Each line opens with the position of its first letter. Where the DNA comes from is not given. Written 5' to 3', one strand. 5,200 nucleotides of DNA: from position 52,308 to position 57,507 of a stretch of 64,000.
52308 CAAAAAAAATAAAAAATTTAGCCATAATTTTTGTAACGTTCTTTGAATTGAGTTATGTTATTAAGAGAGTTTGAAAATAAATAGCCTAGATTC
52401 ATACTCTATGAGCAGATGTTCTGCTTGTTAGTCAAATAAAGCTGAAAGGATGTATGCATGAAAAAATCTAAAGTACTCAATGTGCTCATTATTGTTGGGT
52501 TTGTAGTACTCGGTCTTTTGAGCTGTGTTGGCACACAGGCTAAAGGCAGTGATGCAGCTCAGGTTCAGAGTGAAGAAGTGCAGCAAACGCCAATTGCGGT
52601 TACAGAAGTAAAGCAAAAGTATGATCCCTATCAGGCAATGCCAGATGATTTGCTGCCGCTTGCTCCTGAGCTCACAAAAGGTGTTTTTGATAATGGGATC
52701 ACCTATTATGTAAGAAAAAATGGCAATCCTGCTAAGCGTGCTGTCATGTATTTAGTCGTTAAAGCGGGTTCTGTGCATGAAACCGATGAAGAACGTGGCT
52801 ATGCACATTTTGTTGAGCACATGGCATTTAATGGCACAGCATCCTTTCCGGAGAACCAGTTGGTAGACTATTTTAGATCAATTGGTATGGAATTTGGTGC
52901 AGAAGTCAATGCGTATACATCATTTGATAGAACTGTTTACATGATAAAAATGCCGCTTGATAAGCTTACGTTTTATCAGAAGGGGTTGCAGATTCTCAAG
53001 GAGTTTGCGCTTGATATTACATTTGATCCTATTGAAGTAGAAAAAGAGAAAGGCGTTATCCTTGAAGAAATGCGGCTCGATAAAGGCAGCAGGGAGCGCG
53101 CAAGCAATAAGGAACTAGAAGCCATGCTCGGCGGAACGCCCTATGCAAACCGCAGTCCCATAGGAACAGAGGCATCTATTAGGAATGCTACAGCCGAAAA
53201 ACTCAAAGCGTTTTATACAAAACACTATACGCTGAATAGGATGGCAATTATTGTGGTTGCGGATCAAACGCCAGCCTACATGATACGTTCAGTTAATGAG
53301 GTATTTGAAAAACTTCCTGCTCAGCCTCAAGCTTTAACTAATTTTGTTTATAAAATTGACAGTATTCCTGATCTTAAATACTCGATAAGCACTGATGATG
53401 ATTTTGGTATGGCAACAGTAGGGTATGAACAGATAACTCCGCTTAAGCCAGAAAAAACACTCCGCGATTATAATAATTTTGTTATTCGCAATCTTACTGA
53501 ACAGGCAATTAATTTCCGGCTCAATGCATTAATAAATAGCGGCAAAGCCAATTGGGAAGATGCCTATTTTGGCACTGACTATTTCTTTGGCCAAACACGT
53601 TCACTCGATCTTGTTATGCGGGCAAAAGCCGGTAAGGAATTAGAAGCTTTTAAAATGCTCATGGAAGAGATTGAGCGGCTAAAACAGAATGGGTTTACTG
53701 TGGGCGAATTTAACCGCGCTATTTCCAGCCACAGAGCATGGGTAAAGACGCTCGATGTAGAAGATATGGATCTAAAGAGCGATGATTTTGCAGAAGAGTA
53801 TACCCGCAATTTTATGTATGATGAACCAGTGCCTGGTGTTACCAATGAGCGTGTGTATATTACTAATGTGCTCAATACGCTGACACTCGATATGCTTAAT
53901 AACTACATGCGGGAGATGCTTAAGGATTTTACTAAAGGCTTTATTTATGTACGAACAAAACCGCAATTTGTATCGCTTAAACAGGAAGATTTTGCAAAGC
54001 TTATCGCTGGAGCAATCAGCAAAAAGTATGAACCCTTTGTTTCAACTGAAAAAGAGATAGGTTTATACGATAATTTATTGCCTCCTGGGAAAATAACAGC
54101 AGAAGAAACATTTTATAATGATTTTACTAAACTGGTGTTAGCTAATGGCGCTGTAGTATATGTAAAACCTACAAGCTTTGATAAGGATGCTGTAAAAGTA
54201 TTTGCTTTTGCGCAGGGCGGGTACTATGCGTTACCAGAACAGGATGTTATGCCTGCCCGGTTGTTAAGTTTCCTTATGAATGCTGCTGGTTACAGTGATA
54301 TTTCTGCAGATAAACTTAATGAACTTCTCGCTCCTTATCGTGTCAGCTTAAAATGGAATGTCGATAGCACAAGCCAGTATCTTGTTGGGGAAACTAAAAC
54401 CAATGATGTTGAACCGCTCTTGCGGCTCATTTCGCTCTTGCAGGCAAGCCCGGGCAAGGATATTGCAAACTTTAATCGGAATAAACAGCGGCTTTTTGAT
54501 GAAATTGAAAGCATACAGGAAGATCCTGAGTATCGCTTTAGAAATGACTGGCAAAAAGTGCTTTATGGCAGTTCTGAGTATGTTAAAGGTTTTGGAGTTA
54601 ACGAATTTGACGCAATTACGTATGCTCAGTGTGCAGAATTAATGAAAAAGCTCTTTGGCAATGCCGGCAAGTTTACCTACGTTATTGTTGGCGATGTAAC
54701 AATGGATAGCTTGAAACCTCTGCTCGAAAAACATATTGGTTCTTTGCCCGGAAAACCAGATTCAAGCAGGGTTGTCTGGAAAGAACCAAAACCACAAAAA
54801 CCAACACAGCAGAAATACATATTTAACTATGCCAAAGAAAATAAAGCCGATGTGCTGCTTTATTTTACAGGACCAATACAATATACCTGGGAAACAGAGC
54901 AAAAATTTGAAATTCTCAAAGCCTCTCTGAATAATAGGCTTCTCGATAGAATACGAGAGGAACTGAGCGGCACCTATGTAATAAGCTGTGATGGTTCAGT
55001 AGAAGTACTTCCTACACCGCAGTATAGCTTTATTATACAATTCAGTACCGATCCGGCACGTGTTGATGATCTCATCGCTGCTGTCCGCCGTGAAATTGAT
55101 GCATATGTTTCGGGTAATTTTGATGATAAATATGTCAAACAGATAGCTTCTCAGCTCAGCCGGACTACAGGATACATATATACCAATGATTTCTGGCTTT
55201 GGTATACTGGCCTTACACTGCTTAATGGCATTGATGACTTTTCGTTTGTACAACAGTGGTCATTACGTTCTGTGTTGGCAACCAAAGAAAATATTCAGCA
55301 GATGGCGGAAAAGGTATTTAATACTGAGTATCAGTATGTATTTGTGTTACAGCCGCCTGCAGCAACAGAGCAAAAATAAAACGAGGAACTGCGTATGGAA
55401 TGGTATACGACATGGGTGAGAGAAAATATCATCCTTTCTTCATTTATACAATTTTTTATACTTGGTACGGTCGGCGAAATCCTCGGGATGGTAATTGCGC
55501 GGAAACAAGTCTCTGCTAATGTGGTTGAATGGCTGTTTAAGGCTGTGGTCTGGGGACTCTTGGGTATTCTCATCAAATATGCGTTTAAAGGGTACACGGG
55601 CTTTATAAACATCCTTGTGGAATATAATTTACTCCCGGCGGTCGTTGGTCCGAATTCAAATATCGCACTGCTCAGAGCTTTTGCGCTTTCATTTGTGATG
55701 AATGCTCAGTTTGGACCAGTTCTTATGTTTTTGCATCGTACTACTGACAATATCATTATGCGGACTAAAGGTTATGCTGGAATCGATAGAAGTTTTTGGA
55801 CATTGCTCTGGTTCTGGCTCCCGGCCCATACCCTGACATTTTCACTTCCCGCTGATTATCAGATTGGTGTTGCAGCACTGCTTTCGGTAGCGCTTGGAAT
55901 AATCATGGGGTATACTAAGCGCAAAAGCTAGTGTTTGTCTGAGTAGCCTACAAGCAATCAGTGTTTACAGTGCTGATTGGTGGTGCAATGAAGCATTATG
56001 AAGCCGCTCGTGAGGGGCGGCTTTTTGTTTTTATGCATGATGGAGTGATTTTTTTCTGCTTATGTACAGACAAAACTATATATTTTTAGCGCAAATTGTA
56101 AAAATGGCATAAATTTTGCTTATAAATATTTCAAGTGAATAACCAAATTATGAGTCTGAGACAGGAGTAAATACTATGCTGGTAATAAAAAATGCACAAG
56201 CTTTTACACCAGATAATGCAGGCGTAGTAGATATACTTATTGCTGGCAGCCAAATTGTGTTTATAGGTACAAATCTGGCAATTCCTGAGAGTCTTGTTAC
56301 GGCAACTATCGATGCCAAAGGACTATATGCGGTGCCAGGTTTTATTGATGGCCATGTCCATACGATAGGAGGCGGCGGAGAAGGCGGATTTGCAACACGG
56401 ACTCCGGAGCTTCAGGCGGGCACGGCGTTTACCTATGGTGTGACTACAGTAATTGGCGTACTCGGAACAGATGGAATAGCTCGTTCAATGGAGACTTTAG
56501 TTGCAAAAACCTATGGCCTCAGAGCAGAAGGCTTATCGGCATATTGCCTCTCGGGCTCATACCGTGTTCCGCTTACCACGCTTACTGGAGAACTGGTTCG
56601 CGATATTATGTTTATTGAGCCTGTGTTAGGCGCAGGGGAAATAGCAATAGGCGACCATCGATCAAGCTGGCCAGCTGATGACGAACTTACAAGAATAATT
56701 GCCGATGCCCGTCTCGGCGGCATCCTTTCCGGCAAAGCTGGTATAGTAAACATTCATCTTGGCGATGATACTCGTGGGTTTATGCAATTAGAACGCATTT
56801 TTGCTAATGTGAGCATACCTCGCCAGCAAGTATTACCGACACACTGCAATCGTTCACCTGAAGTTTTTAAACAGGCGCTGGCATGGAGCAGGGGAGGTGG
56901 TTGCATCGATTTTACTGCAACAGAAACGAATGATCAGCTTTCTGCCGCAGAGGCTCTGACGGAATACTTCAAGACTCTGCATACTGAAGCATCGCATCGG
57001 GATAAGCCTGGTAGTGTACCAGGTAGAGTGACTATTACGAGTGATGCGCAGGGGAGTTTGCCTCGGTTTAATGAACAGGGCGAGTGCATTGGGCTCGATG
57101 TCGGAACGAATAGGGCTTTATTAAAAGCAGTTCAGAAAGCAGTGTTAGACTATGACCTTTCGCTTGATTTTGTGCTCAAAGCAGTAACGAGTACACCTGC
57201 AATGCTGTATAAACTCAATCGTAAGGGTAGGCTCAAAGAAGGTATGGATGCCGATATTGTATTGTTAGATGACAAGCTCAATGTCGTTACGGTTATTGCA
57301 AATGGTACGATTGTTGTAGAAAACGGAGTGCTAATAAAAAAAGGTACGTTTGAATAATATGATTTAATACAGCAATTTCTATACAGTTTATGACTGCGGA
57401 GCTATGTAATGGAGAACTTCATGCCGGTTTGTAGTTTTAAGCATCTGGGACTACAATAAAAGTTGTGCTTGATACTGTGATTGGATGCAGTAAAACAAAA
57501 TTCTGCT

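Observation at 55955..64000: Sigma-54-controlled beta-aspartyl-peptide / cyanophycin-salvage locus: iadA, bEBP, cyanophycinase-family peptidase and peptide ABC importer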

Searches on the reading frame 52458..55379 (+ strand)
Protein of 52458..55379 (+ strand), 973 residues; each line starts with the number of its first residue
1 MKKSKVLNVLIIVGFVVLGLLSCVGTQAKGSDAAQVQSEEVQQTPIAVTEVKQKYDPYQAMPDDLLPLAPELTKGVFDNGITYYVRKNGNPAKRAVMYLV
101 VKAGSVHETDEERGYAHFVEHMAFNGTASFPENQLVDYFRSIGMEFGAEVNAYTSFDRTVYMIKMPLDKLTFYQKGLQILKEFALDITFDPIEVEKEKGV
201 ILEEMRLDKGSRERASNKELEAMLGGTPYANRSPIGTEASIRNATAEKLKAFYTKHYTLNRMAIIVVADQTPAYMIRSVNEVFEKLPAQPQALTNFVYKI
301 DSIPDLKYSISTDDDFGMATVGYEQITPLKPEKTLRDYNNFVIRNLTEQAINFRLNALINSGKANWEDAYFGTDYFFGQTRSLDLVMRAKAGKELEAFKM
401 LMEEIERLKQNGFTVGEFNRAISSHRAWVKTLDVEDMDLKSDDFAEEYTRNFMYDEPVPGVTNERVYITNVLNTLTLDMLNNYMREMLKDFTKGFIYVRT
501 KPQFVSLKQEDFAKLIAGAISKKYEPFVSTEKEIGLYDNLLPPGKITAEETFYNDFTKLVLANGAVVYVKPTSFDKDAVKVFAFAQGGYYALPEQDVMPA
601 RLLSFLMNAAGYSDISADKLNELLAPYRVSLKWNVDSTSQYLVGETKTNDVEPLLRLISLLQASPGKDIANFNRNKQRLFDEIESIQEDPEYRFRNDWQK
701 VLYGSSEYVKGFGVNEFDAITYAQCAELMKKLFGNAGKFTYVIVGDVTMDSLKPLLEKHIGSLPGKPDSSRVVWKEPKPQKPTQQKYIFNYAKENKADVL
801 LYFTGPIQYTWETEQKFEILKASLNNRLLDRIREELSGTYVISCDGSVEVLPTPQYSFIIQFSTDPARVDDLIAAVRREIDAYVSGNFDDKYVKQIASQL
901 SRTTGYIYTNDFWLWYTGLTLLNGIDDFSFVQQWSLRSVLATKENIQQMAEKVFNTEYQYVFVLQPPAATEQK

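Call 4: search_protein_families(library=pfam, proteins=[window:52458-55379:+])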
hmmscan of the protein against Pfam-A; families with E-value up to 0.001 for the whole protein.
window:52458-55379:+ (973 aa): 2 families
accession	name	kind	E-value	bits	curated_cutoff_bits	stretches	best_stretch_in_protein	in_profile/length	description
PF05193.26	Peptidase_M16_C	-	4.8e-36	124.8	23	2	720-900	2-181/181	Peptidase M16 inactive domain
PF00675.25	Peptidase_M16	-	2.2e-27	96.3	22.3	1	88-206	6-117/149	Insulinase (Peptidase family M16)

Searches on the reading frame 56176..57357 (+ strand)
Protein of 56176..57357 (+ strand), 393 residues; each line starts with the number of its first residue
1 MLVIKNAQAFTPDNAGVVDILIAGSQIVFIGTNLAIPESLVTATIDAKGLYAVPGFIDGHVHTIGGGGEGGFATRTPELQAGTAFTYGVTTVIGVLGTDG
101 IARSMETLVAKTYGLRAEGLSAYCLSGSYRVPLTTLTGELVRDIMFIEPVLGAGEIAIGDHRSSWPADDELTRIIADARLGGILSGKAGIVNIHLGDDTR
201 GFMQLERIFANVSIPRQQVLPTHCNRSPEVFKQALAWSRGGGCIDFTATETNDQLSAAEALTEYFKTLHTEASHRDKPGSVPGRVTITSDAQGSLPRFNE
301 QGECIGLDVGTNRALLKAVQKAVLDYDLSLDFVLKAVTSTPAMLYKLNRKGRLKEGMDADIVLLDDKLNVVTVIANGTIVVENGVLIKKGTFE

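Call 4: search_protein_families(library=pfam, proteins=[window:56176-57357:+])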
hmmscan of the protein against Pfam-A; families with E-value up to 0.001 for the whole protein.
window:56176-57357:+ (393 aa): 2 families
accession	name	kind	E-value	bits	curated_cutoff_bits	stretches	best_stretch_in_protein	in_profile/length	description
PF07969.17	Amidohydro_3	-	8.9e-16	58.8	29.7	2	44-78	2-35/472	Amidohydrolase family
PF01979.26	Amidohydro_1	-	1.2e-13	51.5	25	1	284-380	244-345/345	Amidohydrolase family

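Call 5: search_protein_families(library=ncbifam, proteins=[window:56176-57357:+])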
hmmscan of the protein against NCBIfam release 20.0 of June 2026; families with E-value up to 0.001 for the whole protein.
window:56176-57357:+ (393 aa): 47 families (the best 25 are shown)
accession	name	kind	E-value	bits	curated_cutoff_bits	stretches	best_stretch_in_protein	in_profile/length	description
TIGR01975.1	isoAsp_dipep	equivalog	1.2e-124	416.4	331.25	1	2-393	2-389/389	beta-aspartyl-peptidase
NF006689.0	PRK09237.1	equivalog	3.4e-17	62.1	371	2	1-100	4-96/383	amidohydrolase/deacetylase family metallohydrolase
NF004839.0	PRK06189.1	equivalog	1.7e-16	59.9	631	2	2-87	5-89/451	allantoinase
TIGR03178.1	allantoinase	equivalog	2.2e-15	56.4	357.85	2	2-90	2-84/441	allantoinase AllB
NF006839.0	PRK09357.1-4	equivalog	8.5e-15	54.3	576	2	1-109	1-105/422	dihydroorotase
NF002668.0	PRK02382.1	equivalog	4e-14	52.1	452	2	321-367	327-373/436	dihydroorotase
NF006559.0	PRK09060.1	equivalog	6.8e-14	51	482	2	2-113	7-112/444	dihydroorotase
TIGR01178.1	ade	equivalog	4.1e-13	48.7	472.5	2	2-62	2-58/552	adenine deaminase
NF006688.0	PRK09236.1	equivalog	4.6e-13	48.8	535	2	2-123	4-120/444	dihydroorotase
NF009941.0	PRK13404.1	subfamily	1.8e-12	46.7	647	1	2-118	6-116/478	dihydropyrimidinase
TIGR02033.1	D-hydantoinase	equivalog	3.2e-12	46.1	393.25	1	3-94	2-90/454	dihydropyrimidinase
NF005960.0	PRK08044.1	equivalog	2.8e-11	42.8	688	1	2-93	5-89/453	allantoinase AllB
TIGR03583.1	EF_0837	hypoth_equivalog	6.5e-11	41.9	432.15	2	2-93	3-83/365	amidohydrolase/deacetylase family metallohydrolase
NF005751.0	PRK07575.1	equivalog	7.3e-11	41.2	529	1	2-111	5-110/440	dihydroorotase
TIGR00857.1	pyrC_multi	subfamily_domain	1.1e-10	41.1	279.05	2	18-128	6-110/412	dihydroorotase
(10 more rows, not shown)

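Call 30: list_cluster_members(proteins=[window:56176-57354:+, window:61236-63110:+, window:52458-55376:+, window:51369-52316:+, window:48880-51291:-])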
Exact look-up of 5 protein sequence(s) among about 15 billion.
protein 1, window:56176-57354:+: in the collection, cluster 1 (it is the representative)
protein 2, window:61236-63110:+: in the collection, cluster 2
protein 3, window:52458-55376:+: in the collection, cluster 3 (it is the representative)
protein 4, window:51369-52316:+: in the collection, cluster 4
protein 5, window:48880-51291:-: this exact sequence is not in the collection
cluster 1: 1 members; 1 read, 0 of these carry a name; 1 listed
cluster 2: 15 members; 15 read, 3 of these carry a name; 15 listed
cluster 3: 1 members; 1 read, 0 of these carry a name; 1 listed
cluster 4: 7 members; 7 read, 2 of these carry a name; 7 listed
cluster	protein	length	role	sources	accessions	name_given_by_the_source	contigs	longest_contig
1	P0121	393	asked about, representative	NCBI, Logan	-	-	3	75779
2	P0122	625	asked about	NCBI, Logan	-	-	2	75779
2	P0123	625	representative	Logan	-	-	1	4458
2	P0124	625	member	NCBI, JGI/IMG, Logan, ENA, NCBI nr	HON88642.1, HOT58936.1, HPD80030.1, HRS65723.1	MAG TPA: peptide ABC transporter substrate-binding protein [Spirochaetia bacterium] | peptide ABC transporter substrate-binding protein [Spirochaetales bacterium]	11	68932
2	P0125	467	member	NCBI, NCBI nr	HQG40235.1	MAG TPA: ABC transporter substrate-binding protein, partial [Spirochaetales bacterium] | ABC transporter substrate-binding protein [Spirochaetales bacterium]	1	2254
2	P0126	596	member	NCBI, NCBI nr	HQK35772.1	MAG TPA: peptide ABC transporter substrate-binding protein, partial [Spirochaetales ... | peptide ABC transporter substrate-binding protein [Spirochaetales bacterium]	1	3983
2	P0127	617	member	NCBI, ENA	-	-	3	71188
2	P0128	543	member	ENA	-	-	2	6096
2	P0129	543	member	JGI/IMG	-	-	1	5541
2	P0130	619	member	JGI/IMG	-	-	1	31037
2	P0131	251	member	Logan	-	-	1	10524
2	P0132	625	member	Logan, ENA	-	-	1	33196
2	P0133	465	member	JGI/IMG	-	-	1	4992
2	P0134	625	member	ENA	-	-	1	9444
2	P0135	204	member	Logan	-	-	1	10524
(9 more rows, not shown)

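Call 64: find_encoding_contigs(protein=P0122, flank=10000, max_places=2)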
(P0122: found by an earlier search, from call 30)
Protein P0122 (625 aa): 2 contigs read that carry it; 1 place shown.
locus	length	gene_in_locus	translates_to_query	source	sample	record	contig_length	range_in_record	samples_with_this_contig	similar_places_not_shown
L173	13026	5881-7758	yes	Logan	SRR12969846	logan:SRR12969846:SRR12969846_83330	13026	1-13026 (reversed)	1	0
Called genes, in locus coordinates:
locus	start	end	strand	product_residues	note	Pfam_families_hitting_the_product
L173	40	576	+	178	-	-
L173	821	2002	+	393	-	PF07969:Amidohydro_3 (weak), PF01979:Amidohydro_1, PF07969:Amidohydro_3 (weak)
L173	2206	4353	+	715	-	PF00158:Sigma54_activat, PF07724:AAA_2 (faint), PF14532:Sigma54_activ_2, PF07728:AAA_5 (weak), PF25601:AAA_lid_14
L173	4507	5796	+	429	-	PF03575:Peptidase_S51 (weak)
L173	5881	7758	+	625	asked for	PF27766:UCP032899 (weak), PF00496:SBP_bac_5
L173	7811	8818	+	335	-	PF00528:BPD_transp_1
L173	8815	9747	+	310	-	PF12911:OppC_N, PF00528:BPD_transp_1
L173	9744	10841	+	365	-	PF00005:ABC_tran, PF13304:AAA_21, PF08352:oligo_HPY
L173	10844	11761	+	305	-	PF00005:ABC_tran, PF08352:oligo_HPY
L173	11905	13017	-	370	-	PF00664:ABC_membrane, PF00005:ABC_tran, PF13401:AAA_22 (faint)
